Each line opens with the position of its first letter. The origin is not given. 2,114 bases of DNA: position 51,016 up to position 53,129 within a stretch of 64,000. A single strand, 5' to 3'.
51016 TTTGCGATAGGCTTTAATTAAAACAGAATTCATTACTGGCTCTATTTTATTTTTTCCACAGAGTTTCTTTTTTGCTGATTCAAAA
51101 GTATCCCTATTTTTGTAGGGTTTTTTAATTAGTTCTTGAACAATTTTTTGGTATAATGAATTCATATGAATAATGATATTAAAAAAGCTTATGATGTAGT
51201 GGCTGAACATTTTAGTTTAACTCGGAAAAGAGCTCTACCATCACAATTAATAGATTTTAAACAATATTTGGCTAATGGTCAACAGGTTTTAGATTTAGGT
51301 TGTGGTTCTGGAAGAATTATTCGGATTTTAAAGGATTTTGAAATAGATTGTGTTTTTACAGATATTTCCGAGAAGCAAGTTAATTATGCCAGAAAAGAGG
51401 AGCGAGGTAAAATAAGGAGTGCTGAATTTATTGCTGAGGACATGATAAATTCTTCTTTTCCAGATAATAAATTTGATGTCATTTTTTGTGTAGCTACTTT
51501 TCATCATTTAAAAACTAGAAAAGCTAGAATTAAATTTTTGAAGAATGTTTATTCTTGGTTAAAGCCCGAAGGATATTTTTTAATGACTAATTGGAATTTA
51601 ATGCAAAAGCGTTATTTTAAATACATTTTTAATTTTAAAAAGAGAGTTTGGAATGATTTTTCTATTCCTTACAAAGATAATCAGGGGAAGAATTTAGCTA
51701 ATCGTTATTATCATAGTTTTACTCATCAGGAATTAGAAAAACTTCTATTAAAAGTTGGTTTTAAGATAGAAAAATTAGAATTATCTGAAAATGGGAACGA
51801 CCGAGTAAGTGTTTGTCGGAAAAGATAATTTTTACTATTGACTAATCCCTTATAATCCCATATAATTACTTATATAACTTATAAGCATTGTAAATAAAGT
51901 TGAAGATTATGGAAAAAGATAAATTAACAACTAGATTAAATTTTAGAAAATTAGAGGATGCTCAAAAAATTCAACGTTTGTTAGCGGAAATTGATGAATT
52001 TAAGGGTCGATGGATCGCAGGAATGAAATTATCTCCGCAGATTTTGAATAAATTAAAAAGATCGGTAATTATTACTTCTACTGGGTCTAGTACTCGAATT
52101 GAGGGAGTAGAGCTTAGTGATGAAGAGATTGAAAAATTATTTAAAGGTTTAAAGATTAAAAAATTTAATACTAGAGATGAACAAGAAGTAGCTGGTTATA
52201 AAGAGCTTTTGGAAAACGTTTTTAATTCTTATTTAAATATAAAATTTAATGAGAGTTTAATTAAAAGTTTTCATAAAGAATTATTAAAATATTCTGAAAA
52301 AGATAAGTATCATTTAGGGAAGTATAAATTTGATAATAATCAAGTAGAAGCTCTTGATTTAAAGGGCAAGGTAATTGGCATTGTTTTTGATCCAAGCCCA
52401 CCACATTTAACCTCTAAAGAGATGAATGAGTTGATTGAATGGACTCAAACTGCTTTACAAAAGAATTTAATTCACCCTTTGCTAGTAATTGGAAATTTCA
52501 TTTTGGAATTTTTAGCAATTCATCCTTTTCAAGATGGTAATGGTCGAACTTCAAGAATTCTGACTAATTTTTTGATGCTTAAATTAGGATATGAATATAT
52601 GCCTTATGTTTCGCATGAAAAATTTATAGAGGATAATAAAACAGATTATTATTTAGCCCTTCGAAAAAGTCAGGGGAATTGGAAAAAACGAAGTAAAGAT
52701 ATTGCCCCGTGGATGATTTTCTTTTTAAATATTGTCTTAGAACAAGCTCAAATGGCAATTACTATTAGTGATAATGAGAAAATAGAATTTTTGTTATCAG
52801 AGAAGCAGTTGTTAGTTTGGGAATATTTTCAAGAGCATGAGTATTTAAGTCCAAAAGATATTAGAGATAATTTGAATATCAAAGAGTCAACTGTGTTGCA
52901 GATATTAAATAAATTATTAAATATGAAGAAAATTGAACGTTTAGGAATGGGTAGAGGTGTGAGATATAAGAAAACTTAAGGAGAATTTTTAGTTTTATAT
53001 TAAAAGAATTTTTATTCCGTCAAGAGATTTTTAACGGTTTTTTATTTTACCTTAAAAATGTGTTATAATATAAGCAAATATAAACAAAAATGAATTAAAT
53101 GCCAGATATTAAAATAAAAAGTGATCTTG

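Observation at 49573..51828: Divergent Elp3-like (radical SAM + GNAT) and Trm9-like methyltransferase genes meeting at a CATATG palindrome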

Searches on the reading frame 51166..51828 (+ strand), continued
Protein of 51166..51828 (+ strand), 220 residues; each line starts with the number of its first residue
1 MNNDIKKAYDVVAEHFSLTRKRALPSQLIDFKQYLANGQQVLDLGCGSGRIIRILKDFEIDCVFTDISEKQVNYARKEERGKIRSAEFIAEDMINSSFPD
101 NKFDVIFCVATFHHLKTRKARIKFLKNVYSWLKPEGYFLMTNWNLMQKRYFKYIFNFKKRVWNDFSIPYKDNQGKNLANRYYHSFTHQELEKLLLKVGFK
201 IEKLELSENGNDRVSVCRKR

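Call 66: search_protein_families(library=pfam, proteins=[P0122, P0199, P0252, P0261, P0131, P0225, P0235, P0178, P0262, P0213], max_evalue=0.001)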
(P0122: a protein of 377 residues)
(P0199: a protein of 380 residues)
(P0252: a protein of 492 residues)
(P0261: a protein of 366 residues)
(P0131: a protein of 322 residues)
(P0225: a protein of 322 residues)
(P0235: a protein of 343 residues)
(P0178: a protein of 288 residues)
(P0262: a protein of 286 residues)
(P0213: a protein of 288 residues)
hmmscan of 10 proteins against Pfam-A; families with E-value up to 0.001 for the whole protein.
P0122 (377 aa): 11 families
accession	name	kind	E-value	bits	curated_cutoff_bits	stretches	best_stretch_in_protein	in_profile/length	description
PF13847.12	Methyltransf_31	-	3.8e-23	82.2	27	1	40-158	2-127/145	Methyltransferase domain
PF08241.18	Methyltransf_11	-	1.4e-22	80.6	21.2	1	46-139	1-94/95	Methyltransferase domain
PF13649.12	Methyltransf_25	-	1.9e-21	77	27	1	45-136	1-97/97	Methyltransferase domain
PF13489.12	Methyltransf_23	-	4.8e-18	65.9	27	1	24-197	5-155/164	Methyltransferase domain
PF00293.34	NUDIX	-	2.1e-16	60.6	21.1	1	240-353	6-117/134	NUDIX domain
PF08242.18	Methyltransf_12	-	2.2e-15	57.6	30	1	46-138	1-98/98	Methyltransferase domain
PF01209.24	Ubie_methyltran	-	2.1e-09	37.6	20.1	1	28-140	34-151/233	ubiE/COQ5 methyltransferase family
PF07021.18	MetW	-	6.6e-09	36.1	21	1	31-131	3-101/193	Methionine biosynthesis protein MetW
PF02353.26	CMAS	-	6.2e-07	29.4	27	1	39-147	60-171/273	Mycolic acid cyclopropane synthetase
PF01555.25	N6_N4_Mtase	-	2.7e-06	27.9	26.7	1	38-81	178-221/221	DNA methylase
PF05148.21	Methyltransf_8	-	0.00022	21.6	27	1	44-140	75-156/219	Hypothetical methyltransferase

P0199 (380 aa): 10 families
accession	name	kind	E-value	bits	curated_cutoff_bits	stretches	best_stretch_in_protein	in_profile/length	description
PF08241.18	Methyltransf_11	-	1.1e-23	84.1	21.2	1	46-140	1-95/95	Methyltransferase domain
PF13649.12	Methyltransf_25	-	7e-22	78.4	27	1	45-136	1-97/97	Methyltransferase domain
PF13847.12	Methyltransf_31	-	1.3e-18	67.5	27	1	39-150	1-119/145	Methyltransferase domain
PF00293.34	NUDIX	-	3.9e-17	63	21.1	1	240-351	4-115/134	NUDIX domain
PF08242.18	Methyltransf_12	-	1.1e-14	55.3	30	1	46-138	1-98/98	Methyltransferase domain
PF13489.12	Methyltransf_23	-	3.6e-14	53.2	27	1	28-201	8-159/164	Methyltransferase domain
PF01209.24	Ubie_methyltran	-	1.5e-08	34.8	20.1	1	12-143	18-154/233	ubiE/COQ5 methyltransferase family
PF07021.18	MetW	-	2.8e-07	30.8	21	1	30-131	2-101/193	Methionine biosynthesis protein MetW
PF01728.25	FtsJ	-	0.00014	22.3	24.1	1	38-115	18-105/181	FtsJ-like methyltransferase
PF02353.26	CMAS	-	0.00017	21.4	27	1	39-140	60-164/273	Mycolic acid cyclopropane synthetase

P0252 (492 aa): 11 families
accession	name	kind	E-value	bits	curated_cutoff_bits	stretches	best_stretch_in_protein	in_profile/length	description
PF03808.19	Glyco_tran_WecG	-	1.2e-47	162.2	27.4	1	282-465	4-167/168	Glycosyl transferase WecG/TagA/CpsF family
PF08241.18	Methyltransf_11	-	1.7e-24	86.7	21.2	1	37-129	1-93/95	Methyltransferase domain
PF13649.12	Methyltransf_25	-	1.6e-22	80.4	27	1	36-127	1-97/97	Methyltransferase domain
PF13847.12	Methyltransf_31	-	4.6e-17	62.5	27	1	31-129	2-107/145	Methyltransferase domain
PF13489.12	Methyltransf_23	-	3.7e-16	59.7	27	1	22-195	12-163/164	Methyltransferase domain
PF08242.18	Methyltransf_12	-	3.7e-15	56.9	30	1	37-129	1-98/98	Methyltransferase domain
PF01209.24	Ubie_methyltran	-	5.2e-09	36.2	20.1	1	3-130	18-150/233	ubiE/COQ5 methyltransferase family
PF05401.17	NodS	-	5.1e-05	23.6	24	1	26-128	37-142/201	Nodulation protein S (NodS)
PF07021.18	MetW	-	0.00032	20.8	21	1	23-137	4-115/193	Methionine biosynthesis protein MetW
PF02353.26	CMAS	-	0.00033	20.5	27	1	30-129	60-162/273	Mycolic acid cyclopropane synthetase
PF05175.20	MTS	-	0.00061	19.9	23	1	30-76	27-77/170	Methyltransferase small domain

P0261 (366 aa): 13 families
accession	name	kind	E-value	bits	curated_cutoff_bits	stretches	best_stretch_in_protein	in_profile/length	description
PF13649.12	Methyltransf_25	-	1.4e-18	67.8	27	1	43-133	1-97/97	Methyltransferase domain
PF13847.12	Methyltransf_31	-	7.5e-18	65.1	27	1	38-147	2-114/145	Methyltransferase domain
PF08241.18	Methyltransf_11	-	1.4e-17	64.6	21.2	1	44-136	1-94/95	Methyltransferase domain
PF08242.18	Methyltransf_12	-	1.7e-17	64.4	30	1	44-135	1-98/98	Methyltransferase domain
PF13489.12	Methyltransf_23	-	9.8e-16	58.3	27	1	33-161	16-126/164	Methyltransferase domain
PF00856.33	SET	-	5.5e-13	49.7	22.4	1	237-322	1-105/105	SET domain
PF02353.26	CMAS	-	3.8e-08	33.4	27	1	37-137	60-164/273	Mycolic acid cyclopropane synthetase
PF07021.18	MetW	-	8.8e-08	32.4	21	1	28-120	2-97/193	Methionine biosynthesis protein MetW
PF01739.24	CheR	-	3.2e-06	27.2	27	1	85-136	121-172/195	CheR methyltransferase, SAM binding domain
PF01209.24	Ubie_methyltran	-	4.3e-06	26.7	20.1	1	4-140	12-154/233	ubiE/COQ5 methyltransferase family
PF03291.22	mRNA_G-N7_MeTrfase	-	4.4e-05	23.2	26.6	1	37-89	53-112/315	mRNA (guanine-N(7))-methyltransferase domain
PF08003.17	Methyltransf_9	-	4.6e-05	23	23.8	1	39-137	115-217/315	Protein of unknown function (DUF1698)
PF03848.20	TehB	-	0.00026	20.9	20.4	1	36-138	28-133/193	Tellurite resistance protein TehB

P0131 (322 aa): 7 families
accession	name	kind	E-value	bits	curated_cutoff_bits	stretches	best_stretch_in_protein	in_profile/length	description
PF08241.18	Methyltransf_11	-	3.5e-24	85.7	21.2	1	137-230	1-94/95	Methyltransferase domain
PF13649.12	Methyltransf_25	-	5e-21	75.6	27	1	136-227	1-97/97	Methyltransferase domain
PF13847.12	Methyltransf_31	-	1.7e-14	54.2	27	1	132-250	3-127/145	Methyltransferase domain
PF13489.12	Methyltransf_23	-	2.4e-14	53.8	27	1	115-296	4-163/164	Methyltransferase domain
PF08242.18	Methyltransf_12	-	3.3e-14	53.8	30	1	137-228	1-97/98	Methyltransferase domain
PF01209.24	Ubie_methyltran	-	1e-11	45.1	20.1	1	95-233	10-153/233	ubiE/COQ5 methyltransferase family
PF07021.18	MetW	-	6.4e-06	26.4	21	1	122-210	3-92/193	Methionine biosynthesis protein MetW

P0225 (322 aa): 9 families
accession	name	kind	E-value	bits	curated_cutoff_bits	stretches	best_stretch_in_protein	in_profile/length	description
PF08241.18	Methyltransf_11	-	1.3e-25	90.3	21.2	1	137-229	1-95/95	Methyltransferase domain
PF13649.12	Methyltransf_25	-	1e-23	84.2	27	1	136-225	1-97/97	Methyltransferase domain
PF13847.12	Methyltransf_31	-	2e-21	76.7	27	1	132-236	3-123/145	Methyltransferase domain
PF13489.12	Methyltransf_23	-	5.3e-18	65.7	27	1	115-295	6-162/164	Methyltransferase domain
PF08242.18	Methyltransf_12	-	2e-14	54.5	30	1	137-226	1-97/98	Methyltransferase domain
PF01209.24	Ubie_methyltran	-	1.2e-12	48.2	20.1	1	89-230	5-152/233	ubiE/COQ5 methyltransferase family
PF02353.26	CMAS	-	1.5e-07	31.5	27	1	130-241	60-176/273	Mycolic acid cyclopropane synthetase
PF03141.22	Methyltransf_29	-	1.4e-06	27.6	23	1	134-241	119-229/506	Putative S-adenosyl-L-methionine-dependent methyltransferase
PF07021.18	MetW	-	1.4e-05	25.3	21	1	129-196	10-80/193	Methionine biosynthesis protein MetW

P0235 (343 aa): 11 families
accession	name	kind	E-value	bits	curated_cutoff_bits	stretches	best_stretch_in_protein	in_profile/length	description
PF13489.12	Methyltransf_23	-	1.5e-20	74.1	27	1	140-316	13-161/164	Methyltransferase domain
PF13847.12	Methyltransf_31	-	1.5e-20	73.8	27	1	149-309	3-141/145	Methyltransferase domain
PF13649.12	Methyltransf_25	-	2.6e-18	66.9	27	1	153-246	1-97/97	Methyltransferase domain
PF08242.18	Methyltransf_12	-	1e-16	61.9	30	1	154-248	1-98/98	Methyltransferase domain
PF08241.18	Methyltransf_11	-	1.1e-15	58.4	21.2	1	154-249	1-94/95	Methyltransferase domain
PF07021.18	MetW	-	1.4e-08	35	21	1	143-260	7-119/193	Methionine biosynthesis protein MetW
PF02353.26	CMAS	-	3.5e-07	30.3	27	1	151-257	64-171/273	Mycolic acid cyclopropane synthetase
PF05175.20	MTS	-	5e-07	30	23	1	149-224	31-110/170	Methyltransferase small domain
PF05401.17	NodS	-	3.4e-05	24.2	24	1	142-250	36-144/201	Nodulation protein S (NodS)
PF01135.25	PCMT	-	0.00048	20.4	20.3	1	148-228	72-158/210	Protein-L-isoaspartate(D-aspartate) O-methyltransferase (PCMT)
PF01209.24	Ubie_methyltran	-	0.00055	19.8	20.1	0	129-250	27-151/233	ubiE/COQ5 methyltransferase family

P0178 (288 aa): 10 families
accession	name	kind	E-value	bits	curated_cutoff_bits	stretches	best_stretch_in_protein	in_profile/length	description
PF08241.18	Methyltransf_11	-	2.4e-26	92.7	21.2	1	110-204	1-95/95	Methyltransferase domain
PF13649.12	Methyltransf_25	-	4e-25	88.8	27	1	109-200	1-97/97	Methyltransferase domain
PF13489.12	Methyltransf_23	-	4.3e-19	69.3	27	1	94-263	11-162/164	Methyltransferase domain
PF13847.12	Methyltransf_31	-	1.5e-16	60.8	27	1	105-208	3-113/145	Methyltransferase domain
PF08242.18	Methyltransf_12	-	1.2e-15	58.5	30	1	110-201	1-97/98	Methyltransferase domain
PF07021.18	MetW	-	4.3e-10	40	21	1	95-176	3-85/193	Methionine biosynthesis protein MetW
PF01209.24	Ubie_methyltran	-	3.7e-07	30.2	20.1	1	92-206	34-153/233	ubiE/COQ5 methyltransferase family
PF03141.22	Methyltransf_29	-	5.8e-06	25.6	23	1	108-205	120-218/506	Putative S-adenosyl-L-methionine-dependent methyltransferase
PF05401.17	NodS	-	0.00019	21.8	24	1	104-204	42-144/201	Nodulation protein S (NodS)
PF05175.20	MTS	-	0.00028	21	23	1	105-205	31-139/170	Methyltransferase small domain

P0262 (286 aa): 11 families
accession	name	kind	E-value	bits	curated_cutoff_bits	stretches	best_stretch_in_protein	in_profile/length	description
PF13847.12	Methyltransf_31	-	2.3e-20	73.2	27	1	56-205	1-127/145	Methyltransferase domain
PF13489.12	Methyltransf_23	-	1.4e-18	67.6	27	1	51-261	15-163/164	Methyltransferase domain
PF08242.18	Methyltransf_12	-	3.3e-15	57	30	1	63-178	1-98/98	Methyltransferase domain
PF08241.18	Methyltransf_11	-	8.4e-15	55.6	21.2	1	63-180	1-95/95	Methyltransferase domain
PF13649.12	Methyltransf_25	-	2e-14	54.5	27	1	62-176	1-97/97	Methyltransferase domain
PF01209.24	Ubie_methyltran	-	1.6e-06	28.1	20.1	1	42-262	31-218/233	ubiE/COQ5 methyltransferase family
PF06325.19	PrmA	-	4.6e-05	23.5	22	1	49-179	158-257/296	Ribosomal protein L11 methyltransferase (PrmA)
PF07021.18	MetW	-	0.00015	21.9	21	1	53-77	8-32/193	Methionine biosynthesis protein MetW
PF01739.24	CheR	-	0.0002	21.3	27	0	133-180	127-173/195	CheR methyltransferase, SAM binding domain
PF03291.22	mRNA_G-N7_MeTrfase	-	0.00039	20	26.6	1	54-181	51-181/315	mRNA (guanine-N(7))-methyltransferase domain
PF05175.20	MTS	-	0.00056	20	23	0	59-135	32-96/170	Methyltransferase small domain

P0213 (288 aa): 8 families
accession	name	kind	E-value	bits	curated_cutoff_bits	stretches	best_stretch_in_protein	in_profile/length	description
PF13649.12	Methyltransf_25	-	1.1e-19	71.3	27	1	51-142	1-97/97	Methyltransferase domain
PF08241.18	Methyltransf_11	-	2.1e-19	70.4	21.2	1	52-145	1-94/95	Methyltransferase domain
PF13847.12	Methyltransf_31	-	3.7e-16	59.6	27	1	47-150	3-113/145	Methyltransferase domain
PF13489.12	Methyltransf_23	-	1.2e-15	58.1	27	1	40-163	15-134/164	Methyltransferase domain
PF08242.18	Methyltransf_12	-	1.8e-14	54.7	30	1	52-144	1-98/98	Methyltransferase domain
PF02353.26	CMAS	-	2.7e-06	27.4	27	1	40-147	55-165/273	Mycolic acid cyclopropane synthetase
PF05175.20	MTS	-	6.6e-06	26.3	23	1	47-146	31-138/170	Methyltransferase small domain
PF07021.18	MetW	-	0.00034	20.7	21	1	39-83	5-50/193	Methionine biosynthesis protein MetW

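Call 69: find_encoding_contigs(protein=P0118, flank=6000, max_places=1)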
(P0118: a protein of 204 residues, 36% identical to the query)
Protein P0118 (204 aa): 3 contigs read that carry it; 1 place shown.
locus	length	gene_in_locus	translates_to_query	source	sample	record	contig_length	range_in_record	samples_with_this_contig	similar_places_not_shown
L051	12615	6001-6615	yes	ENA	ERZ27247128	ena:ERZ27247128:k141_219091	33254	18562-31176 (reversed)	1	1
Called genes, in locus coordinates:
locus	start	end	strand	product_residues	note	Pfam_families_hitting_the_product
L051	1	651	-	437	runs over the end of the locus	PF00474:SSF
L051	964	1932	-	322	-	-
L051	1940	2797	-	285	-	PF00535:Glycos_transf_2, PF10111:Glyco_tranf_2_2, PF13641:Glyco_tranf_2_3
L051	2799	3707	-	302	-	PF13641:Glyco_tranf_2_3 (weak), PF00535:Glycos_transf_2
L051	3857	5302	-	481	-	PF04055:Radical_SAM, PF16199:Radical_SAM_C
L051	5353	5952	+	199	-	PF24387:AEP-like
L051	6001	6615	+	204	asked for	PF01209:Ubie_methyltran, PF05175:MTS (weak), PF13489:Methyltransf_23, PF13649:Methyltransf_25, PF13847:Methyltransf_31, PF08241:Methyltransf_11, PF08242:Methyltransf_12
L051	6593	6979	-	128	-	-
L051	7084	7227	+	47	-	-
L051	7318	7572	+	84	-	-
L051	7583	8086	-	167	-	-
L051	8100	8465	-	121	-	PF01850:PIN (weak)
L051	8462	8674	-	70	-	PF04014:MazE_antitoxin (weak)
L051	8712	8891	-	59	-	-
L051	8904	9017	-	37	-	-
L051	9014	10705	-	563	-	PF08915:tRNA-Thr_ED, PF00587:tRNA-synt_2b, PF03129:HGTP_anticodon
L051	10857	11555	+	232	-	-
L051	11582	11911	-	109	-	-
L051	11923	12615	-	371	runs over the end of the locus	PF00579:tRNA-synt_1b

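Call 70: find_encoding_contigs(protein=P0120, flank=6000, max_places=1)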
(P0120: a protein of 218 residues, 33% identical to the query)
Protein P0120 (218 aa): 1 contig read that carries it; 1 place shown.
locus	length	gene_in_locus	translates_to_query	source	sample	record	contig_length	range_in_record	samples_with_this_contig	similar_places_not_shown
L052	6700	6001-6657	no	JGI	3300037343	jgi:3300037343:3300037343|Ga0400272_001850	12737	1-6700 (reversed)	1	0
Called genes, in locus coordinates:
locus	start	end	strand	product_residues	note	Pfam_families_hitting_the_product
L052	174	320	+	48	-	-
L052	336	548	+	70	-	PF02637:GatB_Yqey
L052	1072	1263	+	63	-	-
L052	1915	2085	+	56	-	-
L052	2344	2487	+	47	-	-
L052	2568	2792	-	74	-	-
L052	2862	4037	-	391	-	-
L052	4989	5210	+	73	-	-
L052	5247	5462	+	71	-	PF00750:tRNA-synt_1d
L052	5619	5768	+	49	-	-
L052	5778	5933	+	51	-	PF05746:DALR_1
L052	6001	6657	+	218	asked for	PF13489:Methyltransf_23, PF08241:Methyltransf_11, PF08242:Methyltransf_12, PF13649:Methyltransf_25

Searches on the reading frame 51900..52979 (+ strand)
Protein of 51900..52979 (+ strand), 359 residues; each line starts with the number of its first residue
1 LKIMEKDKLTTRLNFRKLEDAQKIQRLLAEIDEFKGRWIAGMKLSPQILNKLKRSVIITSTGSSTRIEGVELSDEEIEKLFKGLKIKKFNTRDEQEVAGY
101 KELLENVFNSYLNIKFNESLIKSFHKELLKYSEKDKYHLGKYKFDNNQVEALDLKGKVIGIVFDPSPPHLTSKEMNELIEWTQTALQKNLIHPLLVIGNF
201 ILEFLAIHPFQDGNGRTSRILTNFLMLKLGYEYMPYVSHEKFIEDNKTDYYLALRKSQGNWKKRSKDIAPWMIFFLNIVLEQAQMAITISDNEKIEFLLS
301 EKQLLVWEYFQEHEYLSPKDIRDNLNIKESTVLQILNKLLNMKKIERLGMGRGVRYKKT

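Call 3: search_protein_families(library=pfam, proteins=[window:51900-52979:+], max_evalue=0.01)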
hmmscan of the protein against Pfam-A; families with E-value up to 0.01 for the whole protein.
window:51900-52979:+ (359 aa): 3 families
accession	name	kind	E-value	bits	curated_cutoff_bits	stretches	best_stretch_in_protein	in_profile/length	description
PF02661.23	Fic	-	3e-16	60.5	24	1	116-225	2-92/93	Fic/DOC family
PF13412.12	HTH_24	-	0.0011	18.9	21.9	1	308-345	10-47/48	Winged helix-turn-helix DNA-binding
PF01325.25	Fe_dep_repress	-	0.0075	16.9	26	0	307-341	14-48/60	Iron dependent repressor, N-terminal DNA binding domain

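Call 4: search_protein_families(library=ncbifam, proteins=[window:51900-52979:+], max_evalue=0.01)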
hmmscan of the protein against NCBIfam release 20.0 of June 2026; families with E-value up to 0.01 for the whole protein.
window:51900-52979:+ (359 aa): 5 families
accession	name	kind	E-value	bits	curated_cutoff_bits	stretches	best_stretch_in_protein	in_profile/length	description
NF046030.1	ProtAdlyltaseSoFic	equivalog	1.3e-15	57.2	550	1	166-287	151-267/361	protein adenylyltransferase Fic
TIGR02613.1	mob_myst_B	hypoth_equivalog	2.7e-06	27.4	124.4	1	199-256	114-172/186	mobile mystery protein B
NF046029.1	ProtAdlyltaseNmFic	equivalog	0.0021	17.8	230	1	203-257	92-140/177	protein adenylyltransferase Fic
NF045983.1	ProtAdnltaseVbhT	equivalog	0.0042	16.3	800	0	198-232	125-159/419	type II toxin-antitoxin system protein adenylyltransferase VbhT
TIGR01550.1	DOC_P1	subfamily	0.005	17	38.65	0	201-233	59-91/122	type II toxin-antitoxin system death-on-curing family toxin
